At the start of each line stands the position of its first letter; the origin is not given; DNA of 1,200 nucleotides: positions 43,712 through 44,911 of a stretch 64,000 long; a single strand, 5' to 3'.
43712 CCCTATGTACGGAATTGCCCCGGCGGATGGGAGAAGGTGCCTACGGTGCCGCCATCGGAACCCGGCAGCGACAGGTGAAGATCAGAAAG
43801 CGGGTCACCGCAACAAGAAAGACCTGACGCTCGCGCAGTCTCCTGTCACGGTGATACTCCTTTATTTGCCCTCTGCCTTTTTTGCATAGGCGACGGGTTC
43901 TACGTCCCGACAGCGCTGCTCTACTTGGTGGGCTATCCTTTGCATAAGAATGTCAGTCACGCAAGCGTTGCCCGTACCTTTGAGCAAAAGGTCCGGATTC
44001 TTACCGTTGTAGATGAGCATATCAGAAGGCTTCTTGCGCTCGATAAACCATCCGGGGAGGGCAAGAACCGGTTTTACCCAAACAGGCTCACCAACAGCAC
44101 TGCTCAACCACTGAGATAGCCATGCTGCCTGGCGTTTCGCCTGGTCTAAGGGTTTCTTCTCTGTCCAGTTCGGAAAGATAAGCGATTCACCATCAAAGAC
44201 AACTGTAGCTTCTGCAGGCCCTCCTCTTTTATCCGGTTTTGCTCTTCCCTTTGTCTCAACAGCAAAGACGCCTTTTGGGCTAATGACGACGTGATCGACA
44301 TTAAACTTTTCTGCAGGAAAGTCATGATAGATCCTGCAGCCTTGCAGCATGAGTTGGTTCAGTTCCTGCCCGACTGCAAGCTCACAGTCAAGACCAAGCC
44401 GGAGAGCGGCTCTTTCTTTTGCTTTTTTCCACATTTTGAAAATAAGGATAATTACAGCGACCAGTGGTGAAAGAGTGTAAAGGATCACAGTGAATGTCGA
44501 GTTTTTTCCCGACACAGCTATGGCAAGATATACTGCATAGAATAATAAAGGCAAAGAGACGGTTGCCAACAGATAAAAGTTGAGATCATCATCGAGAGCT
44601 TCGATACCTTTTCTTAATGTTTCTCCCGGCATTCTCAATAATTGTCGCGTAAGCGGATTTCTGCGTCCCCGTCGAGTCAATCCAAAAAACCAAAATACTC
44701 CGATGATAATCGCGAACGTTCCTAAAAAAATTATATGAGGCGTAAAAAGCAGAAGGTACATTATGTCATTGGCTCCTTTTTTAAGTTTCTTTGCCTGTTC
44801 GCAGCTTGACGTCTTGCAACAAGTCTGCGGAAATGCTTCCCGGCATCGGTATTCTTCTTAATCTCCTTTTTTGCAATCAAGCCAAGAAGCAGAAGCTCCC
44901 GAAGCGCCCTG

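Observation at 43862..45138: Translationally coupled HNH endonuclease + membrane-anchored NERD protein: candidate two-gene defence or abortive-infection module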

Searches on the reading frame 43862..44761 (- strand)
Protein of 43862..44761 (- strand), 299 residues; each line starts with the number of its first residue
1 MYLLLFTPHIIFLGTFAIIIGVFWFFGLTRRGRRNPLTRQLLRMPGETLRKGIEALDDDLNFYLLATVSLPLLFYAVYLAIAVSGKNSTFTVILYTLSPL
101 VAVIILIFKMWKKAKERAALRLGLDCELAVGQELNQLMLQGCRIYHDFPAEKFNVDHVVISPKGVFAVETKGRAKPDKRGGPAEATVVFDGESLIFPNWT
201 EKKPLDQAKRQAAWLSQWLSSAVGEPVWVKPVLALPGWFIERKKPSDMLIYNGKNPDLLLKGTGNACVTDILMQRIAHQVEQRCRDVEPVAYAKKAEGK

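Call 4: search_protein_families(library=pfam, proteins=[window:43862-44761:-], max_evalue=0.1)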
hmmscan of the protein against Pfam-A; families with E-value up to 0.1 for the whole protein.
window:43862-44761:- (299 aa): 3 families
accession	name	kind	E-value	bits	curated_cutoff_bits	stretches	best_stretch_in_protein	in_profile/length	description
PF08378.17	NERD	-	2.9e-16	60.4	22.1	1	123-236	2-111/111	Nuclease-related domain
PF11877.13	DUF3397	-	0.029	15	25.9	1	64-116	32-82/112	Protein of unknown function (DUF3397)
PF14808.11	TMEM164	-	0.098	12.6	25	0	7-79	4-57/217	TMEM164 family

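Call 5: search_protein_families(library=padloc, proteins=[window:43862-44761:-], max_evalue=0.1)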
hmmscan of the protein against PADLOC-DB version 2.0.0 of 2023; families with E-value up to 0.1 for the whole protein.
window:43862-44761:- (299 aa): 0 families

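Call 6: search_protein_families(library=ncbifam, proteins=[window:43862-44761:-], max_evalue=0.1)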
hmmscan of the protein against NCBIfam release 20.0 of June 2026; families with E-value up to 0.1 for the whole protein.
window:43862-44761:- (299 aa): 2 families
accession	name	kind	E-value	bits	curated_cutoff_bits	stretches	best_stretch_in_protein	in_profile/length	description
NF011360.0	PRK14779.1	subfamily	0.013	15.5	177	1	88-154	65-131/163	lipoprotein signal peptidase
TIGR04402.2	mob_CxxC_CxxC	subfamily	0.07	13.4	70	0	52-112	21-78/180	mobilome CxxCx(11)CxxC protein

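Call 8: find_homologous_proteins(query=window:43862-44761:-)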
Query window:43862-44761:- (299 aa): 2313 proteins with E <= 0.001 among 4357 candidates; the best 120 are listed.
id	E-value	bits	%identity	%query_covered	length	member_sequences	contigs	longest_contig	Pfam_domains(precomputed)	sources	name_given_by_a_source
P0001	1.6e-141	489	73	97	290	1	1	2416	PF08378.18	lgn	-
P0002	9.9e-137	473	68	99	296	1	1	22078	PF08378.18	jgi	jgi:hypothetical protein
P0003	2.2e-135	469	71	96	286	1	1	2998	PF08378.18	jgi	jgi:hypothetical protein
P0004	4.5e-126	438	64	99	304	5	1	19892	PF08378.18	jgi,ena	-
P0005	1.3e-125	437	64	98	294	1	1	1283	PF08378.18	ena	-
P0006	4.2e-124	432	62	100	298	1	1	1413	PF08378.18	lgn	-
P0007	1.8e-120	420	62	98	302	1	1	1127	PF08378.18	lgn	-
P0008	1.1e-114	401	61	97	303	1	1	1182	PF08378.18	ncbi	-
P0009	8.5e-114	398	58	99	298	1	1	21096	PF08378.18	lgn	-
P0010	1.3e-113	398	59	97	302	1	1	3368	PF08378.18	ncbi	-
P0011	2.5e-113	397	58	98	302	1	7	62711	PF08378.18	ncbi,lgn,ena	-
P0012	2.9e-112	393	67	84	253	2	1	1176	PF08378.18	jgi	-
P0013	3.0e-112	393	60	97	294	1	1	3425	PF08378.18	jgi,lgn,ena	-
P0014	4.4e-112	393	72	79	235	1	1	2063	PF08378.18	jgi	jgi:hypothetical protein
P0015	5.3e-112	392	60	98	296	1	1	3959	PF08378.18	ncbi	-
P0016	5.5e-111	389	59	99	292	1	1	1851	PF08378.18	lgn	-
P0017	1.9e-110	387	59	98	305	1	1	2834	PF08378.18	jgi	jgi:hypothetical protein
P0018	2.4e-110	387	63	94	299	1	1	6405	PF08378.18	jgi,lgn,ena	-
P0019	2.0e-109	384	56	98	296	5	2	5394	PF08378.18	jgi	jgi:hypothetical protein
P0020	2.4e-109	384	60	97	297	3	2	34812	PF08378.18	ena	-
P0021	3.4e-109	383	57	98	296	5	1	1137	PF08378.18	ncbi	-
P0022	3.7e-109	383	60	96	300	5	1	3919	PF08378.18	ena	-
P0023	1.6e-108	381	58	100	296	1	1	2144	PF08378.18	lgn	-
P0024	3.4e-108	380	60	92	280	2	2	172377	PF08378.18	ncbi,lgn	-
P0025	3.0e-107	377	59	93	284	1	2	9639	PF08378.18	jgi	jgi:hypothetical protein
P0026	7.4e-107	375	56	96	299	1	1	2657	PF08378.18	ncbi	-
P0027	3.0e-106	373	56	98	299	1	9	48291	PF08378.18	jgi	jgi:hypothetical protein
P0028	3.0e-106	373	59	93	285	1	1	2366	PF08378.18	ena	-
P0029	6.4e-106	372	56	98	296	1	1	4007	PF08378.18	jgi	jgi:hypothetical protein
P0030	9.6e-106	372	59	96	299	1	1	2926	PF08378.18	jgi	jgi:hypothetical protein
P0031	1.7e-104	368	58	93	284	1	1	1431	PF08378.18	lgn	-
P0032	1.8e-104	368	56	95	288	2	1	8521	PF08378.18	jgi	jgi:hypothetical protein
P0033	2.4e-104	367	58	98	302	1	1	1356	PF08378.18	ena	-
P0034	1.4e-103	365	54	99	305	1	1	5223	PF08378.18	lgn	-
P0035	1.9e-103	364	57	94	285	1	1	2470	PF08378.18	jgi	jgi:hypothetical protein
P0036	1.9e-103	364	53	98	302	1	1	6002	PF08378.18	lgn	-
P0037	8.2e-103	362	56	100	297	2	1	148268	PF08378.18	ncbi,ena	-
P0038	1.8e-102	361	55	98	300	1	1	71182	PF08378.18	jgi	jgi:hypothetical protein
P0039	2.7e-102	360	56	94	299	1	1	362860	PF08378.18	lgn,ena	-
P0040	3.9e-102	360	56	97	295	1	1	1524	PF08378.18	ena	-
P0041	4.5e-101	356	54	99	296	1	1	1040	PF08378.18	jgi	jgi:hypothetical protein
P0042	1.4e-100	355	53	98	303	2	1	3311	PF08378.18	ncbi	-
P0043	1.5e-99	351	54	98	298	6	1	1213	PF08378.18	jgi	jgi:hypothetical protein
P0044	1.9e-99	351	54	98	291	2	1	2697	PF08378.18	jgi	jgi:Nuclease-related domain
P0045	3.7e-99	350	56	91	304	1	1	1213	PF08378.18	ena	-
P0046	9.5e-99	349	57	89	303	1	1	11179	PF08378.18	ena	-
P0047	1.5e-98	348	53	98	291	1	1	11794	PF08378.18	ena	-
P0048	2.1e-97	344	52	97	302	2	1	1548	PF08378.18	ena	-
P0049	4.3e-97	343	53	95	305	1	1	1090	PF08378.18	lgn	-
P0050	6.0e-97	343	52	99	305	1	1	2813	PF08378.18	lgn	-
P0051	1.5e-96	341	53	98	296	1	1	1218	PF08378.18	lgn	-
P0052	2.2e-96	341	51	98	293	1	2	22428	PF08378.18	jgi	jgi:hypothetical protein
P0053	2.8e-96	341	52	98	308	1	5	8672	PF08378.18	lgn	-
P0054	7.0e-96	339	52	99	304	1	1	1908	PF08378.18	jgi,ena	-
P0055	7.6e-96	339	54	98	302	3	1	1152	PF08378.18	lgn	-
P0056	8.3e-96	339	60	80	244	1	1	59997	PF08378.18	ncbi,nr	ncbi:MAG: NERD domain-containing protein [Nitrospirae bacterium]|nr:NERD domain-containing protein [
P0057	9.4e-96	339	54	98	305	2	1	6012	PF08378.18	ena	-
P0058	1.5e-95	338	53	98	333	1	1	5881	PF17726.8,PF08378.18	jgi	-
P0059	1.5e-95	338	52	98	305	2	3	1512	PF08378.18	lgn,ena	-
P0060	3.3e-95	337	54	98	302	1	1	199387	PF08378.18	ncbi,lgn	-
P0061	5.1e-95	336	53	99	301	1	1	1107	PF08378.18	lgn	-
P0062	6.1e-95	336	52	98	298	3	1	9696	PF08378.18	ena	-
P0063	1.3e-94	335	52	88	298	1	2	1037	PF08378.18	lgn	-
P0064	3.1e-94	334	55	95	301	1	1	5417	PF08378.18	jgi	-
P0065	3.5e-94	334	56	94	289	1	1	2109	PF08378.18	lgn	-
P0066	4.8e-94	333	54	98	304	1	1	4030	PF08378.18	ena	-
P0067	5.5e-94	333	53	97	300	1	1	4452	PF08378.18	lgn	-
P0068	8.3e-94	333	54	97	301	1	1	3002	PF08378.18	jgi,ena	-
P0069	1.1e-93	332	56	90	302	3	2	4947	PF08378.18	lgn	-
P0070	1.9e-93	331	51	97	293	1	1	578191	PF08378.18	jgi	-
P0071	4.6e-93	330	53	99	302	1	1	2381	PF08378.18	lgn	-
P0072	6.5e-93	330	57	90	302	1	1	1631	PF08378.18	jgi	-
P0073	8.1e-93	329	53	98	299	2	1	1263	PF08378.18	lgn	-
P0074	8.9e-93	329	55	91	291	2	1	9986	PF08378.18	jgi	-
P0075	1.2e-92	329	52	98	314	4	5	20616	PF08378.18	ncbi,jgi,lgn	jgi:hypothetical protein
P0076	1.4e-92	329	64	75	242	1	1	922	PF08378.18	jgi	jgi:hypothetical protein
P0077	1.4e-92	329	50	98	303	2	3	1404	PF08378.18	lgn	-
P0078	1.6e-92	328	53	98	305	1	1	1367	PF08378.18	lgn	-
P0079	2.2e-92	328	54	98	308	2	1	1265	PF08378.18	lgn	-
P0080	2.4e-92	328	53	96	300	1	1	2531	PF08378.18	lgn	-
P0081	4.0e-92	327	55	87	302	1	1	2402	PF08378.18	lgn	-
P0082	5.0e-92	327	53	98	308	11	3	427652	PF08378.18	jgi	jgi:hypothetical protein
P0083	5.9e-92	326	53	98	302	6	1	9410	PF08378.18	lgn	-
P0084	6.2e-92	326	52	96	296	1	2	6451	PF08378.18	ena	-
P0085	6.3e-92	326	53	92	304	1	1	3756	PF08378.18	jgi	-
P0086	7.5e-92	326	57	91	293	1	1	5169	PF08378.18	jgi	jgi:hypothetical protein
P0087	9.4e-92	326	52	97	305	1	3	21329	PF08378.18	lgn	-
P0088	1.0e-91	326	52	96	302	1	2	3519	PF08378.18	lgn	-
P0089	1.1e-91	326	52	98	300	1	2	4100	PF08378.18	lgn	-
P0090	1.2e-91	325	55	87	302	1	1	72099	PF08378.18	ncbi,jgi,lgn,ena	ncbi:MAG: nuclease-related domain-containing protein [Desulfurivibrionaceae bacterium]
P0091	1.6e-91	325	53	96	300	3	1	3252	PF08378.18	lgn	-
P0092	1.8e-91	325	52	97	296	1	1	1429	PF08378.18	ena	-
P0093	2.1e-91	325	55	97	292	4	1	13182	PF08378.18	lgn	-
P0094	2.2e-91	325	54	98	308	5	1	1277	PF08378.18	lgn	-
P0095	2.6e-91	324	50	97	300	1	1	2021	PF08378.18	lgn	-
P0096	3.3e-91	324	52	99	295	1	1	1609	PF08378.18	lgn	-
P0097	6.9e-91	323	52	95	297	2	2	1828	PF08378.18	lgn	-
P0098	1.1e-90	322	49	99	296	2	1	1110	PF08378.18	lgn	-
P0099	1.1e-90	322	52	96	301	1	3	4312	PF08378.18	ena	-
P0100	1.2e-90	322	48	98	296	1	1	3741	PF08378.18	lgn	-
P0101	1.2e-90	322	54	88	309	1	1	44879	PF08378.18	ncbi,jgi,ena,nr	ncbi:MAG: hypothetical protein C0622_03050 [Desulfuromonas sp.]|nr:MAG: hypothetical protein C0622_0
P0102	1.5e-90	322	55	98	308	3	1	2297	PF08378.18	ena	-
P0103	2.1e-90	321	52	92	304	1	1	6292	PF08378.18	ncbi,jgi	-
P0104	2.2e-90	321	49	99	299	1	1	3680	PF08378.18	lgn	-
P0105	2.5e-90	321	51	95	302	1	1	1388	PF08378.18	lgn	-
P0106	2.8e-90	321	54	99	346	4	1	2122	PF08378.18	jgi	jgi:hypothetical protein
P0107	4.3e-90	320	51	99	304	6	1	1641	PF08378.18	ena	-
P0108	4.5e-90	320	62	75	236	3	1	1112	PF08378.18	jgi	-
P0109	4.8e-90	320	49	97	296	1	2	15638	PF08378.18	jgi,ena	-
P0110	5.1e-90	320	51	98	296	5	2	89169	PF08378.18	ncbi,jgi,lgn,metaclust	metaclust:\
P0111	5.7e-90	320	49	99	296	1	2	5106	PF08378.18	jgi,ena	jgi:hypothetical protein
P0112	5.8e-90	320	52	96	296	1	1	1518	PF08378.18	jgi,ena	-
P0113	6.0e-90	320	53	93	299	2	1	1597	PF08378.18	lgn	-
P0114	7.5e-90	320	51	99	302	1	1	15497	PF08378.18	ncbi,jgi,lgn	ncbi:MAG: nuclease-related domain-containing protein [Desulfurivibrionaceae bacterium]|jgi:hypotheti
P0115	9.3e-90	319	51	96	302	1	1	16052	PF08378.18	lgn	-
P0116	1.0e-89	319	51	94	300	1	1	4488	PF08378.18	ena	-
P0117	1.2e-89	319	52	95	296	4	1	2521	PF08378.18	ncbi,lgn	-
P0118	1.3e-89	319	52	99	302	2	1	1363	PF08378.18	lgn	-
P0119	1.3e-89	319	52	98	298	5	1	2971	PF08378.18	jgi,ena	-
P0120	2.1e-89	318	51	97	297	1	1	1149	PF08378.18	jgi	jgi:hypothetical protein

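Call 11: find_related_loci(query=A1, collection=genome_contigs, flank=6000)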
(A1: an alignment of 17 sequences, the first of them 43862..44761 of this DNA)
Query A1 (299 aa) in genome_contigs; peptide patterns used: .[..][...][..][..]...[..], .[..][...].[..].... (x = any residue, [..] = any of these).
341 stretches matched a pattern; 285 encode a relative of the query (tblastn E <= 1e-3); the best 80 are kept; 80 distinct loci.
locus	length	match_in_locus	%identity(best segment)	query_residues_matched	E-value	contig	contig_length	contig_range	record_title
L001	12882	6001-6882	58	3-295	5e-119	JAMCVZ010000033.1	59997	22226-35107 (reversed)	MAG: Nitrospirae bacterium isolate FK_Sedi_B_Bin.71 NODE_1196_length_59997_cov_30.5147, whole genome shotgun sequence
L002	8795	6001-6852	54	5-291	6e-106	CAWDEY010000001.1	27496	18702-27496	MAG: uncultured Nitrospira sp. isolate MFD05942.bin.3.80 genome assembly, contig: contig_100723, whole genome shotgun se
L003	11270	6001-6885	53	3-295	4e-98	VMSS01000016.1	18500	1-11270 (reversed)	MAG: Desulfurivibrio sp. isolate S2_56 k141_186467, whole genome shotgun sequence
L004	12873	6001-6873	52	3-294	8e-98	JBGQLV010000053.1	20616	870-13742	MAG: Thermodesulfovibrionia bacterium isolate OBJ2_061818_150_9 k141_554036_length_20616_cov_18.0096, whole genome shotg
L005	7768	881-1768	52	2-295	9e-96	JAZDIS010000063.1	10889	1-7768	MAG: Pseudomonadota bacterium isolate MEGAHIT-group-0.419 k141_9730958, whole genome shotgun sequence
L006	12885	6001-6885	54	3-295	6e-96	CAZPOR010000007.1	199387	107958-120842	MAG TPA_asm: uncultured Desulfurivibrio sp. isolate binchicken_co269_249 genome assembly, contig: NODE_59_length_199387_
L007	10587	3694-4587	51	3-299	8e-95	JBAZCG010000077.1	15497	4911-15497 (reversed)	MAG: Desulfurivibrionaceae bacterium isolate SO_2017_GW1_131 NODE_14218_length_15497_cov_1.175407_OW334_2017, whole geno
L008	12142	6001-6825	52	19-295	1e-94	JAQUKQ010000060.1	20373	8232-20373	MAG: Desulfobulbaceae bacterium isolate STD1_110 NODE_5891_length_20373_cov_4.326731_Sandtown_D1, whole genome shotgun s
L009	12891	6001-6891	50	1-295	3e-93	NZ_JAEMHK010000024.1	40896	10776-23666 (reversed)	Geomonas propionica strain Red259 NODE_24_length_40896_cov_204.028810, whole genome shotgun sequence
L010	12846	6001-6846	53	7-294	4e-93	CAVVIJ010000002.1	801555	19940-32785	MAG: uncultured delta proteobacterium isolate MFD02923.bin.1.133 genome assembly, contig: contig_17590, whole genome sho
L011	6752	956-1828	49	2-294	3e-93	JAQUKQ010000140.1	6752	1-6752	MAG: Desulfobulbaceae bacterium isolate STD1_110 NODE_38519_length_6752_cov_5.964830_Sandtown_D1, whole genome shotgun s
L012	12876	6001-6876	50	2-295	8e-93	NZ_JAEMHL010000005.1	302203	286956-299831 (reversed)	Geomonas anaerohicana strain Red421 NODE_5_length_302203_cov_178.795105, whole genome shotgun sequence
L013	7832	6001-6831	51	21-295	6e-93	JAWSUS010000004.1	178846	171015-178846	MAG: Desulfuromonadales bacterium isolate B4G8H2-01 NODE_4_length_178846_cov_613.232440, whole genome shotgun sequence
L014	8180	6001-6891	47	1-299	5e-92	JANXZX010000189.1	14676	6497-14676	MAG: Geobacteraceae bacterium isolate GL140_5_metabat_114 GL140_5_k141_3322745, whole genome shotgun sequence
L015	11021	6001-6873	50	2-294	6e-92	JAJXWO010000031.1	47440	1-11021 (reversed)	MAG: Deltaproteobacteria bacterium isolate BP5.bin86 NODE_1112_length_47440_cov_1.854268, whole genome shotgun sequence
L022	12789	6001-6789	51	30-294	4e-90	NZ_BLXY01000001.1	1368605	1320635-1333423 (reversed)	Geomonas paludis strain Red736 sequence01, whole genome shotgun sequence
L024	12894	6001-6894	50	2-297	6e-90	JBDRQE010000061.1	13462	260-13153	MAG: Pseudomonadota bacterium isolate MEGAHIT-group-2.20 k141_316367, whole genome shotgun sequence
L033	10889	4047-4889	53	8-294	2e-88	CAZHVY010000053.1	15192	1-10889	MAG TPA_asm: uncultured Geobacter sp. isolate binchicken_co20_405 genome assembly, contig: NODE_7380_length_15192_cov_40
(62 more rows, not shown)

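Call 22: find_encoding_contigs(protein=P0002, flank=6000, max_places=2)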
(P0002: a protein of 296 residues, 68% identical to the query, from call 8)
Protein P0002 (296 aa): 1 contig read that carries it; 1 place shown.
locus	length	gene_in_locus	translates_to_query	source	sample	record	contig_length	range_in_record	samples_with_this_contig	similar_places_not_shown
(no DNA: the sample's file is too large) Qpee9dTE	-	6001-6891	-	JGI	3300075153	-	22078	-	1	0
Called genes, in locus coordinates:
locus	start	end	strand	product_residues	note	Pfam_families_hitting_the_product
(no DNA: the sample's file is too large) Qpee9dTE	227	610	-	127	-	PF00903:Glyoxalase, PF13669:Glyoxalase_4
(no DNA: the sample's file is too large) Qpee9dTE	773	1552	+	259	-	-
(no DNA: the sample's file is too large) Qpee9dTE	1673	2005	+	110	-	-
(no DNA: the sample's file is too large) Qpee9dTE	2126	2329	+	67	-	PF01361:Tautomerase, PF14552:Tautomerase_2 (weak)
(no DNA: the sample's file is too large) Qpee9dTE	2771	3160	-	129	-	-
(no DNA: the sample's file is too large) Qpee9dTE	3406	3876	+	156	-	PF00293:NUDIX, PF14815:NUDIX_4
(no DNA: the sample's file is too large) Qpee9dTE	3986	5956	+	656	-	PF09848:SLFN-g3_helicase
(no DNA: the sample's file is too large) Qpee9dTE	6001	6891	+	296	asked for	PF08378:NERD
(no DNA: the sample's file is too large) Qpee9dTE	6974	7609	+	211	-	-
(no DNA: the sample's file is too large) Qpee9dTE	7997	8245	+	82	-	PF01402:RHH_1 (weak)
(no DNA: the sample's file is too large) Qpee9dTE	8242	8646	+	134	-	PF01850:PIN (weak), PF13470:PIN_3, PF16289:PIN_12 (weak)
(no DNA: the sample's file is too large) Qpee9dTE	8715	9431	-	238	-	PF05430:Methyltransf_30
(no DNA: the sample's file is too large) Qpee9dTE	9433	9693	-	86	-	-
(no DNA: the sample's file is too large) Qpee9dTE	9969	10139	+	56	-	-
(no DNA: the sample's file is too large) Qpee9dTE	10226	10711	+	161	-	PF02915:Rubrerythrin, PF13668:Ferritin_2 (faint), PF22277:EncFtn-like (faint)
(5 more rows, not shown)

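Call 23: find_encoding_contigs(protein=P0004, flank=6000, max_places=2)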
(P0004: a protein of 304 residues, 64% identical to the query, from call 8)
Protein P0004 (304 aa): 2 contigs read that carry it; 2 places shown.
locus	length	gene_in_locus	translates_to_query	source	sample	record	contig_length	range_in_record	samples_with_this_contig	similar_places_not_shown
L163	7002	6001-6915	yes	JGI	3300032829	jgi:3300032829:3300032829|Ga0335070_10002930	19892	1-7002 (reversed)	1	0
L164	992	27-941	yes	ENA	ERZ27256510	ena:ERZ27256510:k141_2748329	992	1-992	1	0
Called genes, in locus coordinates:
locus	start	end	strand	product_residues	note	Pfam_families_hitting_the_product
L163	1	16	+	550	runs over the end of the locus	PF01555:N6_N4_Mtase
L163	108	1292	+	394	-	PF17761:DUF1016_N, PF06250:YhcG_C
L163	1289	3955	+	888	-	PF04851:ResIII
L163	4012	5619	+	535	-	PF01844:HNH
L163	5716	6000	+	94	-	-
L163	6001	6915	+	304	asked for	PF08378:NERD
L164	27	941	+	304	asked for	PF08378:NERD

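Call 27: search_protein_families(library=pfam, alignment_id=A3, max_evalue=0.001)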
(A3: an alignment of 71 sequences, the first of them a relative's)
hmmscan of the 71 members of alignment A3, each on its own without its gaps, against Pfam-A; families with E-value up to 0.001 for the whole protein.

A. member 1, L001:4827-5966:+ (379 aa): 1 family
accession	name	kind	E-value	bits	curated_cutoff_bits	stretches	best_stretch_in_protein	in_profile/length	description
PF13289.12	SIR2_2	-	5.5e-05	23.7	24.5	1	199-328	41-125/141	SIR2-like domain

B. families by the number of members that match (of 71 scanned): 64 families (the first 25 are shown)
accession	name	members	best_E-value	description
PF13391.12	HNH_2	7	1.1e-13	HNH endonuclease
PF01844.29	HNH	7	1.2e-08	HNH endonuclease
PF02384.22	N6_Mtase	4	9.9e-119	N-6 DNA Methylase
PF09848.15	SLFN-g3_helicase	4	5.8e-105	Schlafen group 3, DNA/RNA helicase domain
PF12161.14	HsdM_N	4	6.4e-17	HsdM N-terminal domain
PF07669.17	Eco57I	4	9.2e-10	Eco57I restriction-modification methylase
PF01170.24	UPF0020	4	2.5e-08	RMKL-like, methyltransferase domain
PF13191.12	AAA_16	4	2.7e-07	AAA ATPase domain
PF13401.12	AAA_22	4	1.9e-05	AAA domain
PF13245.12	AAA_19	3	2.2e-19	AAA domain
PF04851.21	ResIII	3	1.5e-05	Type III restriction enzyme, res subunit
PF02110.20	HK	2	1.1e-81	Hydroxyethylthiazole kinase family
PF00580.27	UvrD-helicase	2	5.1e-55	UvrD/REP helicase N-terminal domain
PF13361.12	UvrD_C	2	4.9e-30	UvrD-like helicase C-terminal domain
PF14267.11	DUF4357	2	5.4e-24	Domain of unknown function (DUF4357)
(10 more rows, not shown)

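Call 28: search_protein_families(library=pfam, alignment_id=A4, max_evalue=0.001)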
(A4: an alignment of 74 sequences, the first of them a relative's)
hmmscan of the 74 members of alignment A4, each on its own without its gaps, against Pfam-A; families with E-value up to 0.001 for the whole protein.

A. member 1, L001:6901-11121:+ (1406 aa): 2 families
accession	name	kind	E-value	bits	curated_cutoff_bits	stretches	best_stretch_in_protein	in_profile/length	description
PF25199.1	nSTAND_NTPase5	-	5.5e-07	29.9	34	1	237-370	2-139/145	Novel STAND NTPase 5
PF20720.3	nSTAND3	-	5.2e-05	23.4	27.2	1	260-314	6-58/155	Novel STAND NTPase 3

B. families by the number of members that match (of 74 scanned): 66 families (the first 25 are shown)
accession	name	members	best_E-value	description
PF13391.12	HNH_2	5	3.3e-12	HNH endonuclease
PF04851.21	ResIII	3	4.8e-36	Type III restriction enzyme, res subunit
PF11907.13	DUF3427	3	6.1e-23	Domain of unknown function (DUF3427)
PF08241.18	Methyltransf_11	3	3.7e-14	Methyltransferase domain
PF00271.37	Helicase_C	3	7.5e-13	Helicase conserved C-terminal domain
PF13649.12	Methyltransf_25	3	1.9e-12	Methyltransferase domain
PF13489.12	Methyltransf_23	3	1.4e-11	Methyltransferase domain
PF13091.12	PLDc_2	3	1.5e-10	PLD-like domain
PF08242.18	Methyltransf_12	3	1.7e-10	Methyltransferase domain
PF00270.35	DEAD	3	4.5e-10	DEAD/DEAH box helicase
PF01844.29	HNH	3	0.00058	HNH endonuclease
PF01555.25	N6_N4_Mtase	2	4.4e-43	DNA methylase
PF12804.13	NTP_transf_3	2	4.5e-38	MobA-like NTP transferase domain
PF02384.22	N6_Mtase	2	1e-30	N-6 DNA Methylase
PF13588.12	HSDR_N_2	2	8e-29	Type I restriction enzyme R protein N terminus (HSDR_N)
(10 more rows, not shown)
